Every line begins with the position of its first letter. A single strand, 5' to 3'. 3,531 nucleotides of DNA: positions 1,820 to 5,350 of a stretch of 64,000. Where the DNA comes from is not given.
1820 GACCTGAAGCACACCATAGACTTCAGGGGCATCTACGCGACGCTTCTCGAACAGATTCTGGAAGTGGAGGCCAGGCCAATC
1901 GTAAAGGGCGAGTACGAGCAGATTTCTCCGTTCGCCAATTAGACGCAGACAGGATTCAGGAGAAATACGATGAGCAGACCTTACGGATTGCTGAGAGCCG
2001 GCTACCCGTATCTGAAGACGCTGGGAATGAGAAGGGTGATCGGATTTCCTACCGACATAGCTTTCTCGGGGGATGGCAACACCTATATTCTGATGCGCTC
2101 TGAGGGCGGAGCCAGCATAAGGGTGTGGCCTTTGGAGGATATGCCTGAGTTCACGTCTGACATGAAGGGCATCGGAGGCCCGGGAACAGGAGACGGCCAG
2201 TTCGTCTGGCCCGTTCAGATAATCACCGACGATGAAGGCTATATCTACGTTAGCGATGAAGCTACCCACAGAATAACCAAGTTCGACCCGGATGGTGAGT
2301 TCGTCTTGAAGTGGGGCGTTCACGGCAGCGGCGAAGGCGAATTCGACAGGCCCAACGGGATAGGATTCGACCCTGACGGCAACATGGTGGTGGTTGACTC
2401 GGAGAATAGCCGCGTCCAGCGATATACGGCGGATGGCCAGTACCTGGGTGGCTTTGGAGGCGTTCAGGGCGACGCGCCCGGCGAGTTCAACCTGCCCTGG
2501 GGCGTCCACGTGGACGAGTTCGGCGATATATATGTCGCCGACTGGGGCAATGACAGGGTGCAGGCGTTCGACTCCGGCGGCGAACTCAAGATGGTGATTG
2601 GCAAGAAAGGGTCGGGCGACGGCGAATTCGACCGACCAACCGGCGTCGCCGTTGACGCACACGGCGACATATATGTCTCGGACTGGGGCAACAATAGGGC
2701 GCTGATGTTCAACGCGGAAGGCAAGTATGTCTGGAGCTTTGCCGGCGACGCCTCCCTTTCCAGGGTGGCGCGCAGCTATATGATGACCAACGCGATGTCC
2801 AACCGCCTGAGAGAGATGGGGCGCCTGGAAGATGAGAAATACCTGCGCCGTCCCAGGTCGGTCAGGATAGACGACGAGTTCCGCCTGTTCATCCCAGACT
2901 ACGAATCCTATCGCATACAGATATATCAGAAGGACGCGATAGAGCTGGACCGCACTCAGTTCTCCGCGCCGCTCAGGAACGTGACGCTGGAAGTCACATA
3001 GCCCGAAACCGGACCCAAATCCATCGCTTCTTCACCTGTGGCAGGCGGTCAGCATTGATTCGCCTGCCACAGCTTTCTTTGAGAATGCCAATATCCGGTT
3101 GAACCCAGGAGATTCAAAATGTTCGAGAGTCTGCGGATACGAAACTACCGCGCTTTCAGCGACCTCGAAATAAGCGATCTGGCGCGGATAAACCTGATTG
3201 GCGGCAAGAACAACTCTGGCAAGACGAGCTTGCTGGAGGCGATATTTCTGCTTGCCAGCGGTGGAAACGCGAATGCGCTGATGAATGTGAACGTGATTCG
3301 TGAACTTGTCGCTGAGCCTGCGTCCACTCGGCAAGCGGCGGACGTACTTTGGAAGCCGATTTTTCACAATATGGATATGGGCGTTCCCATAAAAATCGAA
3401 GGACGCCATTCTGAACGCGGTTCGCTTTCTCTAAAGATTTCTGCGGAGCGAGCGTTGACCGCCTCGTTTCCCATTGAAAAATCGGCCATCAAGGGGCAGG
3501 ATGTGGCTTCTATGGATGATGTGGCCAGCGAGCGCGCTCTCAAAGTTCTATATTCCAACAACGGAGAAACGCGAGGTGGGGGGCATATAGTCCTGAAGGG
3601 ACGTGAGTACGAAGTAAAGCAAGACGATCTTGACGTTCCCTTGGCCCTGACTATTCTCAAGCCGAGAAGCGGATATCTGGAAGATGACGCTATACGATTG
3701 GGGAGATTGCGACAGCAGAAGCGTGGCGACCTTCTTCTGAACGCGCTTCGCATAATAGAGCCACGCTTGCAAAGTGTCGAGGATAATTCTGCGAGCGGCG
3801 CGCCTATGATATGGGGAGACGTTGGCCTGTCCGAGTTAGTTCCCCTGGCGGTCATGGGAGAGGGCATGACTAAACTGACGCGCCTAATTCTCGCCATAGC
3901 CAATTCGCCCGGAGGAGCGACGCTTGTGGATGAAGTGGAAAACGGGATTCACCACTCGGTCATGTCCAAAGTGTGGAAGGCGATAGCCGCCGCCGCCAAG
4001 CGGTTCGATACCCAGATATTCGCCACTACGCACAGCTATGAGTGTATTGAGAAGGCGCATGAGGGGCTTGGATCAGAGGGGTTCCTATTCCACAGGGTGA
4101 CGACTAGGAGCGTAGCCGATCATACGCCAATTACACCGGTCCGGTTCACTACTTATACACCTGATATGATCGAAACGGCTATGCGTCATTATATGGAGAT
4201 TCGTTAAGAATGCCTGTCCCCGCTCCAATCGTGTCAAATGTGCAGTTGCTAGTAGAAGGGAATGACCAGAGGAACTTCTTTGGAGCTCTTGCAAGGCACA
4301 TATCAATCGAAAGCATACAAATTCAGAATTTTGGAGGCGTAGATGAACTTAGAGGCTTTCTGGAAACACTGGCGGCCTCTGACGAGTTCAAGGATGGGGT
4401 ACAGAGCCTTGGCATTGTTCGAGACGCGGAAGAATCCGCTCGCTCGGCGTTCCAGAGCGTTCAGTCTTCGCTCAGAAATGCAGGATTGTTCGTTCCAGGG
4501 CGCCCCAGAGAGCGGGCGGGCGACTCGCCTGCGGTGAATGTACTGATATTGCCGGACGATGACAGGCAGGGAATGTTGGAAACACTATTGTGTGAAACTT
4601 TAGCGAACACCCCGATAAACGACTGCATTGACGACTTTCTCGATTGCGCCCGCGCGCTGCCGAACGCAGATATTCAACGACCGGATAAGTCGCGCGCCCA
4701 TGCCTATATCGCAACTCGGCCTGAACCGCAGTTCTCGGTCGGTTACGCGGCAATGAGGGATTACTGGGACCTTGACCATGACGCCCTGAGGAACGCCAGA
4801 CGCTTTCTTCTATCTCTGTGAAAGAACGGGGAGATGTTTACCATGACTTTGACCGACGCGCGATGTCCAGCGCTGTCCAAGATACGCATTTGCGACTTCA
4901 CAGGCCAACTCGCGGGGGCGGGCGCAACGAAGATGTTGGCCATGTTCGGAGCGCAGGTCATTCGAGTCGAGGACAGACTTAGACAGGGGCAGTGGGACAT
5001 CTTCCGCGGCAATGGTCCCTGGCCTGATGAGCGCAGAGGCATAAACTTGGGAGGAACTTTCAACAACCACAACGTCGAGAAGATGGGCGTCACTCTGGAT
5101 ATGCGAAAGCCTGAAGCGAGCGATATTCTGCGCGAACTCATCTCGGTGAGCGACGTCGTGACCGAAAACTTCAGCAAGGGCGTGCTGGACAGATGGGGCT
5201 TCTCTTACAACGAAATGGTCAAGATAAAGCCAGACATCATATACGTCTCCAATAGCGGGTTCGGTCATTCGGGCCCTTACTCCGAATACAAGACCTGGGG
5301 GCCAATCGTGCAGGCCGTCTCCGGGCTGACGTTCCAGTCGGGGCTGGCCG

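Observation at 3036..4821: Split OLD-like ATPase + small Toprim-like protein: candidate two-gene defence module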

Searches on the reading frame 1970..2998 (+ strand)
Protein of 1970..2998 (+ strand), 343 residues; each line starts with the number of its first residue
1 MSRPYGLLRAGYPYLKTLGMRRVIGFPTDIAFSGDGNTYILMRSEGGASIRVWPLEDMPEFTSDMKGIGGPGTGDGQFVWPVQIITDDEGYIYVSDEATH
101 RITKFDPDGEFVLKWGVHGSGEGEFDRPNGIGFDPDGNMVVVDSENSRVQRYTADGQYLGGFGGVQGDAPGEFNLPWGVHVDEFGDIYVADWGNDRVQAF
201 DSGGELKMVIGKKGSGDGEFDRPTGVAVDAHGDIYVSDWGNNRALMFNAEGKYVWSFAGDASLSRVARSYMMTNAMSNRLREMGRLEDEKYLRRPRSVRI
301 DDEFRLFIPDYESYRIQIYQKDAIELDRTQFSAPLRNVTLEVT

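Call 35: find_related_loci(query=window:1970-2998:+, collection=metagenome_contigs, flank=6000)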
Query window:1970-2998:+ (343 aa) in metagenome_contigs; peptide patterns used: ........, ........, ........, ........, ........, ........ (x = any residue, [..] = any of these).
118 stretches matched a pattern; 34 encode a relative of the query (tblastn E <= 1e-3); 34 distinct loci.
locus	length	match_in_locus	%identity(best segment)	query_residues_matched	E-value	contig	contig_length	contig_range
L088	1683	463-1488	67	1-343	1e-172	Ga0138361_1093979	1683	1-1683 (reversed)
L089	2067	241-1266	67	1-343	1e-169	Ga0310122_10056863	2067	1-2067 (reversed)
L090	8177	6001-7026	67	1-343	1e-157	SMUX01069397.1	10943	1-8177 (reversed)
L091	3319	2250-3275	67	1-343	1e-163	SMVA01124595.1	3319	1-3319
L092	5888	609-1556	55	5-326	3e-117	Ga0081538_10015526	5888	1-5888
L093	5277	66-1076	51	1-343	4e-114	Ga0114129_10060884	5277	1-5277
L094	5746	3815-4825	50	1-343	1e-113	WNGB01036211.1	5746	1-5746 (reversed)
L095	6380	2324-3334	50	1-343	1e-113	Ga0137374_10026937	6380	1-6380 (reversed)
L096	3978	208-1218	50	1-343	4e-115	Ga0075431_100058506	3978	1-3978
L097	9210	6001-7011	51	1-343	3e-113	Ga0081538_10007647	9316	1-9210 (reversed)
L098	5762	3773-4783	50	1-343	1e-113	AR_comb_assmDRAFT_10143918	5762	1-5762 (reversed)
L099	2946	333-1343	50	1-343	6e-117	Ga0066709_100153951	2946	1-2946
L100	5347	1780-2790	50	1-343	6e-111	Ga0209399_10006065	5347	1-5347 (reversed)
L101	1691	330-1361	51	1-340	7e-119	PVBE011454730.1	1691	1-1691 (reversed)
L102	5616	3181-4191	49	1-343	1e-109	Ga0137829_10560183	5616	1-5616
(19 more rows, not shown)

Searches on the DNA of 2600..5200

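Call 60: search_rna_families(source=window, start=2600, end=5200, threshold=evalue, max_evalue=1)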
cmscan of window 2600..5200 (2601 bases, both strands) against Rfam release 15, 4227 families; matches with E-value up to 1: 1.
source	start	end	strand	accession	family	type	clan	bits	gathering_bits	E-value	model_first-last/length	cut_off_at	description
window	3460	3526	+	RF03286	MIR6146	Gene; miRNA;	-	21.4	59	0.29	1-75/75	no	MIR6146 microRNA precursor family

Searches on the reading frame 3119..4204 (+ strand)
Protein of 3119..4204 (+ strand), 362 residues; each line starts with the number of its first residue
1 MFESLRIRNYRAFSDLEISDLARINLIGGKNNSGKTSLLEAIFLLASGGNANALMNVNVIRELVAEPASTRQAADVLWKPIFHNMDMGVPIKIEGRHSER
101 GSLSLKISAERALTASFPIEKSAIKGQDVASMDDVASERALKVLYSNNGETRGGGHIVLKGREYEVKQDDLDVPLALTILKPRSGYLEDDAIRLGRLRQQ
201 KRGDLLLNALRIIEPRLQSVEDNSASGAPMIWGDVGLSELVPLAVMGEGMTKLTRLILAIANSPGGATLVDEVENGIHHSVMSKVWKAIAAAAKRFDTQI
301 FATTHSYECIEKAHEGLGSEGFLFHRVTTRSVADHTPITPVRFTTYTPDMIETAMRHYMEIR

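Call 3: search_protein_families(library=pfam, proteins=[window:3119-4204:+], max_evalue=1)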
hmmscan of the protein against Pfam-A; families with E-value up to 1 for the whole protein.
window:3119-4204:+ (362 aa): 7 families
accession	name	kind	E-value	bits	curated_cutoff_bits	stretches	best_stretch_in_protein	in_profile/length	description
PF13304.12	AAA_21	-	1.2e-18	68.7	27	2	185-308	168-301/304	AAA domain, putative AbiEii toxin, Type IV TA system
PF13175.12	AAA_15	-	5.4e-18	66.2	32.1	2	3-49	4-50/374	AAA ATPase domain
PF02463.25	SMC_N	-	1.5e-10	41.4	40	1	3-316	3-208/220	RecF/RecN/SMC N terminal domain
PF13476.12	AAA_23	-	7.2e-10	40.3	27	1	4-97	1-81/201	AAA domain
PF13166.12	AAA_13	-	2.7e-05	23.5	36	1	8-59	3-53/713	AAA domain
PF13555.12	AAA_29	-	0.0038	17.4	27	1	4-48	3-48/61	P-loop containing region of AAA domain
PF13514.12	AAA_27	-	0.019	15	22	1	2-43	3-47/206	AAA domain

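Call 4: search_protein_families(library=padloc, proteins=[window:3119-4204:+], max_evalue=1)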
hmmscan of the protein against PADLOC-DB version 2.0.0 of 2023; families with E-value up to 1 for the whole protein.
window:3119-4204:+ (362 aa): 134 families (the best 25 are shown)
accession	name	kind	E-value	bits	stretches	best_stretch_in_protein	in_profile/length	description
PDLC02336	AbiLi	-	2.1e-55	186.7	1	1-361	1-339/340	AbiLi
PDLC04611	PDC-M38A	-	1.2e-54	184.3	1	1-362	1-383/383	-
PDLC04608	PDC-M38A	-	3.5e-43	146.7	1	2-312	5-318/367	-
PDLC04607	PDC-M38A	-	1.6e-34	117.3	2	2-65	384-447/715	-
PDLC04609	PDC-M38A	-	5.8e-32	109.3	2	1-100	1-99/371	-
PDLC04610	PDC-M38A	-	4.4e-25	86.7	2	207-362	208-362/362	-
PDLC02980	AriA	-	1.1e-23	82.7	1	24-310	1-303/304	-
PDLC02979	AriA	-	7.8e-19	66.7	2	1-49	1-50/373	-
PDLC04182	HEC-01A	-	1.2e-14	52.1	2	3-46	5-55/406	-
PDLC04214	HEC-02A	-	1.3e-14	52.2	2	1-45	1-45/338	-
PDLC03878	NsnB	-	1.8e-14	52.3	2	1-58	1-52/345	-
PDLC00102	GajA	-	8.3e-14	48.9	2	3-48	4-49/532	AAA ATPase domain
PDLC04168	GajA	-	1.3e-13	48.6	2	240-311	251-323/570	-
PDLC04213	HEC-02A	-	1.4e-13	49.1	2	1-124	1-107/337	-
PDLC00098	GajA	-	4.1e-13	46.9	2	1-48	2-49/534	AAA ATPase domain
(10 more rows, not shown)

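Call 5: search_protein_families(library=ncbifam, proteins=[window:3119-4204:+], max_evalue=1)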
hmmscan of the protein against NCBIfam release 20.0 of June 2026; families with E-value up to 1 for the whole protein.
window:3119-4204:+ (362 aa): 18 families
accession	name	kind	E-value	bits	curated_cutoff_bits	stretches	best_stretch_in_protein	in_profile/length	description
TIGR00611.2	recf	equivalog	1.3e-11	44.3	172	1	3-50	2-49/339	DNA replication/repair protein RecF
NF047739.1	antiphage_MADS3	equivalog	4.3e-11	42.6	420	2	1-97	1-95/427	methylation-associated defense system AAA family ATPase MAD3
NF038234.1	retron_eff_Eco8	equivalog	4.1e-08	32.3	250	1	3-42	4-43/679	retron Eco8 family effector endonuclease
NF003034.1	PRK03918.1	equivalog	7.8e-07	27.4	700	1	3-43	4-44/878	DNA double-strand break repair ATPase Rad50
NF041760.1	PtuA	equivalog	5.3e-06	25.6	500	1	2-47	52-97/524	retron Ec78 anti-phage system effector ATPase PtuA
NF041035.1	Rad50_Halo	equivalog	4.2e-05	22.1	1000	1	2-51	3-52/883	DNA double-strand break repair ATPase Rad50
NF002572.0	PRK02224.1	equivalog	4.8e-05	21.8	1087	1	2-50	3-51/888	DNA double-strand break repair ATPase Rad50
NF002244.0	PRK01156.1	equivalog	0.00022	19.5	847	1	2-42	3-43/895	DNA double-strand break repair ATPase Rad50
NF010680.0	PRK14079.1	equivalog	0.00031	19.9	386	1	3-51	4-52/349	recombination protein F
TIGR00634.1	recN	equivalog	0.00081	18.4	407.85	1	1-53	1-52/563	DNA repair protein RecN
TIGR00618.1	sbcc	subfamily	0.0023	15.9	478.5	1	4-43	5-48/1043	exonuclease subunit SbcC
NF053563.1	Rkd4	equivalog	0.004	15.3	860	1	3-42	4-43/747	arcadin-4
TIGR03185.1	DNA_S_dndD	equivalog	0.0043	15.6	245.85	1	14-51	20-57/650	DNA sulfur modification protein DndD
NF045487.1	ASRP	equivalog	0.014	14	300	1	24-51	16-42/593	archaea-specific SMC-related protein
NF000170.2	ABCF_Vga_all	exception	0.02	13.4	725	1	14-65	22-74/521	Vga family ABC-F type ribosomal protection protein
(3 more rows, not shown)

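Call 11: search_solved_structures(query=window:3119-4204:+, max_evalue=0.01)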
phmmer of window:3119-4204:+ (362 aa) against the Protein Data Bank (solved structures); distinct sequences matched with E-value up to 0.01: 9.
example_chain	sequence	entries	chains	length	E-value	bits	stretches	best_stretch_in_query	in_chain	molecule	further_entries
1us8_A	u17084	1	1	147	0.0016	21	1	3-43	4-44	DNA DOUBLE-STRAND BREAK REPAIR RAD50 ATPASE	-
1f2t_A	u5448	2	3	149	0.0017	20.9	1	3-43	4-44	RAD50 ABC-ATPASE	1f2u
1ii8_A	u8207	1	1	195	0.0025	20.3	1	3-43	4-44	Rad50 ABC-ATPase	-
3qkr_A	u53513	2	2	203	0.0027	20.2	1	3-43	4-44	DNA double-strand break repair rad50 ATPase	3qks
4nci_A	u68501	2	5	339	0.0053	19.3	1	3-43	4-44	DNA double-strand break repair Rad50 ATPase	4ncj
4nck_A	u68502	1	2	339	0.0054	19.2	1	3-43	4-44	DNA double-strand break repair Rad50 ATPase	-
3qkt_A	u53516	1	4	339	0.0054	19.2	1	3-43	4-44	DNA double-strand break repair rad50 ATPase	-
4nch_A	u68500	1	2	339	0.0055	19.2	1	3-43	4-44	DNA double-strand break repair Rad50 ATPase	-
3qku_A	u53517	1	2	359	0.0061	19.1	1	3-43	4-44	DNA double-strand break repair rad50 ATPase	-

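Call 40: find_homologous_proteins(query=window:3119-4204:+, max_evalue=0.00001)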
Query window:3119-4204:+ (362 aa): 2761 proteins with E <= 0.00001 among 8000 candidates; the best 120 are listed.
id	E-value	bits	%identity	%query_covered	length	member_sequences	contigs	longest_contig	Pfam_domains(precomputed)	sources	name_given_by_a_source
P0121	3.5e-234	794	100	100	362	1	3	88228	PF13175.13,PF13476.13,PF02463.26,PF13304.13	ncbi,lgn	-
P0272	1.0e-182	625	77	100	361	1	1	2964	PF13175.13,PF13476.13,PF02463.26,PF13304.13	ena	-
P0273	1.3e-166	572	73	100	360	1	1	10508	PF13175.13,PF13476.13,PF02463.26,PF13304.13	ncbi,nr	ncbi:MAG: AAA family ATPase [Dehalococcoidia bacterium]|nr:AAA family ATPase [Dehalococcoidia bacter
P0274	1.2e-164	566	73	100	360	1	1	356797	PF13175.13,PF13476.13,PF02463.26,PF13304.13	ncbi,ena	-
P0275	9.7e-153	526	68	100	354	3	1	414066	PF13175.13,PF13476.13,PF02463.26,PF13304.13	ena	-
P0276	1.7e-133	463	60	100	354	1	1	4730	PF13175.13,PF13476.13,PF02463.26,PF13304.13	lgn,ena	-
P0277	4.1e-133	462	65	91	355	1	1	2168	PF13175.13,PF13476.13,PF02463.26,PF13304.13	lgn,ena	-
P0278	1.2e-131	457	60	100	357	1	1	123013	PF13175.13,PF13476.13,PF02463.26,PF13304.13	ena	-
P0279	9.0e-130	451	60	100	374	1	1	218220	PF13175.13,PF13476.13,PF02463.26,PF13304.13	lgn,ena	-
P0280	3.7e-113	396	52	100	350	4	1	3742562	PF13175.13,PF13476.13,PF02463.26,PF13304.13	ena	-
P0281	3.6e-110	386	52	100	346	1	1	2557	PF13175.13,PF13476.13,PF13555.13,PF02463.26,PF13304.13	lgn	-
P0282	9.9e-110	385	50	100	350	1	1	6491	PF13175.13,PF13476.13,PF02463.26,PF13304.13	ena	-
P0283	4.0e-109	383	52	100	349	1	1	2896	PF13175.13,PF13476.13,PF02463.26,PF13304.13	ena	-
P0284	1.6e-108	381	54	100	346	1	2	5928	PF13175.13,PF13476.13,PF02463.26,PF13304.13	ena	-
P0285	3.1e-108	380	51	100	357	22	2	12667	PF13175.13,PF13476.13,PF02463.26,PF13304.13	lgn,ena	-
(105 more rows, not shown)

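Call 53: predict_structure(alignment_id=A3)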
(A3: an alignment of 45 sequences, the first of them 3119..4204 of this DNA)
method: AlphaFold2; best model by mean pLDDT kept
length: 362 residues; sequences in the alignment: 45
mean_pLDDT: 82.6   pTM: 0.84
mean pLDDT of the five models: 82.6, 82.1, 80.8, 78.4, 77.6
residues with pLDDT >= 90: 158; 70-90: 141; 50-70: 39; < 50: 24
segments of 3 or more residues with pLDDT < 50: 115-136
pLDDT, mean of each block of 10 residues (from residue 1): 96 92 95 91 92 79 54 72 89 95 94 47 39 52 92 85 79 85 78 86 89 87 76 74 86 93 94 93 96 96 94 94 87 54 86 86 67
secondary structure, 60 per line:
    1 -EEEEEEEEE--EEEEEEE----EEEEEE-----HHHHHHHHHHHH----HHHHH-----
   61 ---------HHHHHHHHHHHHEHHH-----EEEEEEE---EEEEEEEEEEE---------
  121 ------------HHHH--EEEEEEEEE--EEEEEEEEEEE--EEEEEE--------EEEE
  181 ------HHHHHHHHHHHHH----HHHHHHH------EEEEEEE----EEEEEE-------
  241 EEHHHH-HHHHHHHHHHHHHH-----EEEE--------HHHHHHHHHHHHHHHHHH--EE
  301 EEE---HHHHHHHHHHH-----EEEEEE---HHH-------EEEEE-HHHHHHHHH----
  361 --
elements in order: E2-10 E13-19 E24-29 H35-46 H51-55 H70-81 E91-97 E101-111 H133-136 E139-147 E150-160 E163-168 E177-180 H187-199 H204-210 E217-223 E228-233 H243-246 H248-261 E267-270 H279-296 E299-303 H307-317 E323-328 E342-346 H348-356

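Call 57: fold_search(model_id=the predicted structure, library=pdb)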
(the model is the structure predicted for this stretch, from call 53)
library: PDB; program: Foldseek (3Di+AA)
matches with E <= 10: 1274; with E <= 0.001: 218
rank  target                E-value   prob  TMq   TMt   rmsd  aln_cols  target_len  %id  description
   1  8sux_F                3.7e-11  1.00  0.44  0.44  12.2       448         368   12  Structure of E. coli PtuA hexamer (released 2024-01-10)
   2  8eea_B                9.7e-11  1.00  0.46  0.45  12.9       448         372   13  Structure of E.coli Septu (PtuAB) complex (released 2023-12-27)
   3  8u7i_A                1.3e-10  1.00  0.43  0.26  19.6       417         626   16  Structure of the phage immune evasion protein Gad1 bound to the Gabija GajAB complex (released 2023-11-22)
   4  5h68_A                1.9e-10  1.00  0.47  0.52  13.2       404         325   13  Crystal structure of an engaged dimer of the Geobacillus stearothermophilus SMC head domain (released 2017-03-15)
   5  6p74                  2.0e-10  1.00  0.45  0.33  14.9       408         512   14  OLD nuclease from Thermus Scotoductus (released 2020-01-29)
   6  8eea_C                2.4e-10  1.00  0.47  0.40  12.2       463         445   12  Structure of E.coli Septu (PtuAB) complex (released 2023-12-27)
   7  3qkt_B                2.7e-10  1.00  0.50  0.55   8.7       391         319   14  Rad50 ABC-ATPase with adjacent coiled-coil region in complex with AMP-PNP (released 2011-03-30)
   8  8eea_A                3.4e-10  1.00  0.44  0.43  13.4       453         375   13  Structure of E.coli Septu (PtuAB) complex (released 2023-12-27)
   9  4ncj_A                3.6e-10  1.00  0.51  0.58   7.9       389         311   14  Crystal Structure of Pyrococcus furiosis Rad50 R805E mutation with ADP Beryllium Flouride (released 2014-03-05)
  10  8x5i_D                3.6e-10  1.00  0.45  0.31  16.6       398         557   16  Structure of ATP/Mg2+ bound Gabija GajA (released 2024-02-28)
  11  5h68_B                4.8e-10  1.00  0.48  0.51  13.4       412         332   13  Crystal structure of an engaged dimer of the Geobacillus stearothermophilus SMC head domain (released 2017-03-15)
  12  8ro9_C                5.1e-10  1.00  0.44  0.49  13.9       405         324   11  Human cohesin SMC1A-HD(longCC-EQ)/RAD21-C complex - Open/closed P-loop conformation (released 2024-09-11)
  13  8sux_D                6.7e-10  1.00  0.44  0.44  11.7       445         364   13  Structure of E. coli PtuA hexamer (released 2024-01-10)
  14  4ncj_C                7.1e-10  1.00  0.48  0.54  10.8       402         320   13  Crystal Structure of Pyrococcus furiosis Rad50 R805E mutation with ADP Beryllium Flouride (released 2014-03-05)
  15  9lp9_B                7.1e-10  1.00  0.45  0.24  17.4       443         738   13  The cryo-EM structure of retron Eco8 in a standby state (released 2025-11-19)
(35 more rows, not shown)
